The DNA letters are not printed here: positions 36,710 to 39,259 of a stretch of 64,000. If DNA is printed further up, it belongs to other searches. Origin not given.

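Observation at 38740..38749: In-frame G10 homopolymer inside a 749-aa sulfatase/LtaS-family membrane protein gene: candidate phase-variable surface-modification enzyme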

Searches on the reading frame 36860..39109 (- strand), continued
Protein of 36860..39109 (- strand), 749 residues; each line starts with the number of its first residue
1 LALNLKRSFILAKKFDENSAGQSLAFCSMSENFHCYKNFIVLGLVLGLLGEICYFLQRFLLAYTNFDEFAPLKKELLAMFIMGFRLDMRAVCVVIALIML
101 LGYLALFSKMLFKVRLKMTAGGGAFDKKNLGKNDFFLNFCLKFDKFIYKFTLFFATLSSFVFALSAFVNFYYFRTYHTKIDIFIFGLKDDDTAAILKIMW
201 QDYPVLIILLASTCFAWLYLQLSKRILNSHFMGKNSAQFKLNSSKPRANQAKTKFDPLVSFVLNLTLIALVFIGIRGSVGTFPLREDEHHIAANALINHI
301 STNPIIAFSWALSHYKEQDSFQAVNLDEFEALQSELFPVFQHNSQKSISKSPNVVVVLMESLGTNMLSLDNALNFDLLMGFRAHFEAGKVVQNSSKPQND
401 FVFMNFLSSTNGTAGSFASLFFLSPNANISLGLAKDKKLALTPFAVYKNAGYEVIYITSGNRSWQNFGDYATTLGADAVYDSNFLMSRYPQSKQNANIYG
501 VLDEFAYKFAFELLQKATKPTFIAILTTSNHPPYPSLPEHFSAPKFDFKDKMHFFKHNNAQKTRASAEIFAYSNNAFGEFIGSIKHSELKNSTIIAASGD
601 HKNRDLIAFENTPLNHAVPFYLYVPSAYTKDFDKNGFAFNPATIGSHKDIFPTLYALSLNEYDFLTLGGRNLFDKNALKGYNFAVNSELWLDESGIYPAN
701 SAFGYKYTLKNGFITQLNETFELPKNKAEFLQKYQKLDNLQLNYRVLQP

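Call 57: find_encoding_contigs(protein=window:36863-39079:-, flank=1500, max_places=6)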
Protein seq(739 aa) (739 aa): 2 contigs read that carry it; 1 place shown.
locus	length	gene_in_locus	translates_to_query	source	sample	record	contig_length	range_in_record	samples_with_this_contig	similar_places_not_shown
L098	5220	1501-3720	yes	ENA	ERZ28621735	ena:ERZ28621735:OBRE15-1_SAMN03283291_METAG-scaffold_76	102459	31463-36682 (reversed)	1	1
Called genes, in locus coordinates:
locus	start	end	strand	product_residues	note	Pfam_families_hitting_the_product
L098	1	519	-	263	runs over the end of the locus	PF00460:Flg_bb_rod, PF22692:LlgE_F_G_D1, PF06429:Flg_bbr_C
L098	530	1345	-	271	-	PF00460:Flg_bb_rod, PF22692:LlgE_F_G_D1, PF06429:Flg_bbr_C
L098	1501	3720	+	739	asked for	PF00884:Sulfatase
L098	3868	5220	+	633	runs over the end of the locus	PF00140:Sigma70_r1_2, PF04542:Sigma70_r2, PF04539:Sigma70_r3, PF04545:Sigma70_r4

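Call 58: find_encoding_contigs(protein=P0112, flank=1500, max_places=10)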
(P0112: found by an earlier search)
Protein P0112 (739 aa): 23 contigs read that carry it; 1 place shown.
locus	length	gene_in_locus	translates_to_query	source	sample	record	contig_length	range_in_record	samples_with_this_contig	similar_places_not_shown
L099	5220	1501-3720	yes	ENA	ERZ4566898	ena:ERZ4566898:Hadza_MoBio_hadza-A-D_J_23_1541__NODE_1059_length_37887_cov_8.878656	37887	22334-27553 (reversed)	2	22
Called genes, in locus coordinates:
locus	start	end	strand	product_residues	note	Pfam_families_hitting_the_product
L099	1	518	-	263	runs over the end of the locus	PF00460:Flg_bb_rod, PF22692:LlgE_F_G_D1, PF06429:Flg_bbr_C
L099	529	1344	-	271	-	PF00460:Flg_bb_rod, PF22692:LlgE_F_G_D1, PF06429:Flg_bbr_C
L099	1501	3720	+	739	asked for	PF00884:Sulfatase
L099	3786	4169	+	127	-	PF13279:4HBT_2, PF03061:4HBT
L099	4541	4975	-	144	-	-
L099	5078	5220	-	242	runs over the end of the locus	PF09140:MipZ, PF13614:AAA_31, PF01656:CbiA, PF13614:AAA_31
